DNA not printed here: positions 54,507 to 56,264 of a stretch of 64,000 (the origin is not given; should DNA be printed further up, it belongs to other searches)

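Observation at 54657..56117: Secreted protein with an extraordinarily biased tail: Tyr/Trp/Arg-rich block, then Arg-Ser/Thr-rich block, then Lys/Asp/Glu block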

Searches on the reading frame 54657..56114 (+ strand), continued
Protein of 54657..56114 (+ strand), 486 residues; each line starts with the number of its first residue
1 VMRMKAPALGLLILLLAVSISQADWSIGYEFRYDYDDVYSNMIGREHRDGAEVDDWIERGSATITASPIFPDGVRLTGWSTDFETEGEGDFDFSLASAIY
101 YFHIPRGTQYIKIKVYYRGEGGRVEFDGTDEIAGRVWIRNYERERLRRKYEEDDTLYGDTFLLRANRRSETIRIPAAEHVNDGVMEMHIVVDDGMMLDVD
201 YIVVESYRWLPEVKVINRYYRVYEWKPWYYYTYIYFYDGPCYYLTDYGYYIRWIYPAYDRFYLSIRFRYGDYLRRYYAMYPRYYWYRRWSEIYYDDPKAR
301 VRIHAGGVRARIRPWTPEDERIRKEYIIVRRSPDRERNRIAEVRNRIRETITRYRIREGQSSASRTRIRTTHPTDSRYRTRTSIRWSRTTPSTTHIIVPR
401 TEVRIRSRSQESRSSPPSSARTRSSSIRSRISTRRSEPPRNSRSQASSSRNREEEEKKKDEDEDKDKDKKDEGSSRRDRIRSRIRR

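Call 83: find_encoding_contigs(protein=P0009, flank=8000, max_places=1)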
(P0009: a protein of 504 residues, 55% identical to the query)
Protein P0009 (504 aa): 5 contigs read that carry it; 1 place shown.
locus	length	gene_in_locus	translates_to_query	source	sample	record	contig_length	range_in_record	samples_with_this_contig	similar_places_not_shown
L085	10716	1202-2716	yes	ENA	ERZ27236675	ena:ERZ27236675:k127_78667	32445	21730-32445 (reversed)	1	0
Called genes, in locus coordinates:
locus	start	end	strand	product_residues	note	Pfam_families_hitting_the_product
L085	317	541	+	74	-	-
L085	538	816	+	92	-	-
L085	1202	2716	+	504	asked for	-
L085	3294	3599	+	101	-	-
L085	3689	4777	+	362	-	PF01926:MMR_HSR1 (faint), PF03193:RsgA_GTPase, PF00009:GTP_EFTU (faint), PF02421:FeoB_N (faint)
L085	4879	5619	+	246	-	PF13302:Acetyltransf_3, PF13420:Acetyltransf_4, PF00583:Acetyltransf_1, PF08445:FR47 (weak)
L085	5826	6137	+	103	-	-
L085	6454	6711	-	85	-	PF05635:23S_rRNA_IVP, PF22296:bAvd (faint)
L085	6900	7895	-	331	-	PF01408:GFO_IDH_MocA, PF02894:GFO_IDH_MocA_C, PF22725:GFO_IDH_MocA_C3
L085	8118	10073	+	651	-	PF20581:DUF6785, PF20580:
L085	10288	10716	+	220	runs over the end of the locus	PF00583:Acetyltransf_1 (faint), PF13508:Acetyltransf_7 (faint), PF13527:Acetyltransf_9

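Call 85: list_cluster_members(proteins=[P0001, P0003, P0009, P0026, P0043, P0049])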
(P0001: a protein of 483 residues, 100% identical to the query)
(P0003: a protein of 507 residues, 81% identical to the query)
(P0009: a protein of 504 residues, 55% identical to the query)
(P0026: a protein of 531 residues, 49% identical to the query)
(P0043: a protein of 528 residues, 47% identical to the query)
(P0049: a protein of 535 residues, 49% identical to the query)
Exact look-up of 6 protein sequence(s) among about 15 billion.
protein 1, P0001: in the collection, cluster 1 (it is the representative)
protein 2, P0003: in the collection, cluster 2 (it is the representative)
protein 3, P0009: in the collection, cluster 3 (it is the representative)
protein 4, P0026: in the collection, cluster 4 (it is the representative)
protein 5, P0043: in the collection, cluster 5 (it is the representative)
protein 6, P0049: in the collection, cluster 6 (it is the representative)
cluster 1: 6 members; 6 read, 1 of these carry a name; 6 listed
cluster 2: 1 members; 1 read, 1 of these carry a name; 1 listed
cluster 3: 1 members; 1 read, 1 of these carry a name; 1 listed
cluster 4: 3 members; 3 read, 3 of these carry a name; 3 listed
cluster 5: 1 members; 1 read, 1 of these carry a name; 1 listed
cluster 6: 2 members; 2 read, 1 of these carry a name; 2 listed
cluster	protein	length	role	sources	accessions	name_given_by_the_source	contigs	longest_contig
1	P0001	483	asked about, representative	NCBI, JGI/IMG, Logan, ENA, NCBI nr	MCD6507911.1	hypothetical protein J7M22_14985 [Candidatus Poribacteria bacterium] | hypothetical protein [Candidatus Poribacteria bacterium]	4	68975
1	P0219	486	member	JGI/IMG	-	-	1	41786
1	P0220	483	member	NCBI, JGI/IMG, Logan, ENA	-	-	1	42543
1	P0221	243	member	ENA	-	-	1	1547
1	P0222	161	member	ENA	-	-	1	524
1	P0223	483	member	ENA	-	-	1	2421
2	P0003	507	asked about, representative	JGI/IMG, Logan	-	hypothetical protein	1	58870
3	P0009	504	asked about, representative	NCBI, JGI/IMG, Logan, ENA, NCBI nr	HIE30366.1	TPA: hypothetical protein EYP66_24160 [Candidatus Poribacteria bacterium] | hypothetical protein [Candidatus Poribacteria bacterium]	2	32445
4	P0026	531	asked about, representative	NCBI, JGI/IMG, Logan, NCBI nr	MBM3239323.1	hypothetical protein FJZ31_23770 [Candidatus Poribacteria bacterium] | hypothetical protein [Candidatus Poribacteria bacterium]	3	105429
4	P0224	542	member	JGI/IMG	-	hypothetical protein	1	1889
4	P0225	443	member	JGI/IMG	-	hypothetical protein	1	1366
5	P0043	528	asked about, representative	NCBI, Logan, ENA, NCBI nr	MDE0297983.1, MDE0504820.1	MAG: hypothetical protein OXN17_05085 [Candidatus Poribacteria bacterium] | hypothetical protein [Candidatus Poribacteria bacterium]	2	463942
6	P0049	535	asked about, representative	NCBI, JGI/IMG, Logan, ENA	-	hypothetical protein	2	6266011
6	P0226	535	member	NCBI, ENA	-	-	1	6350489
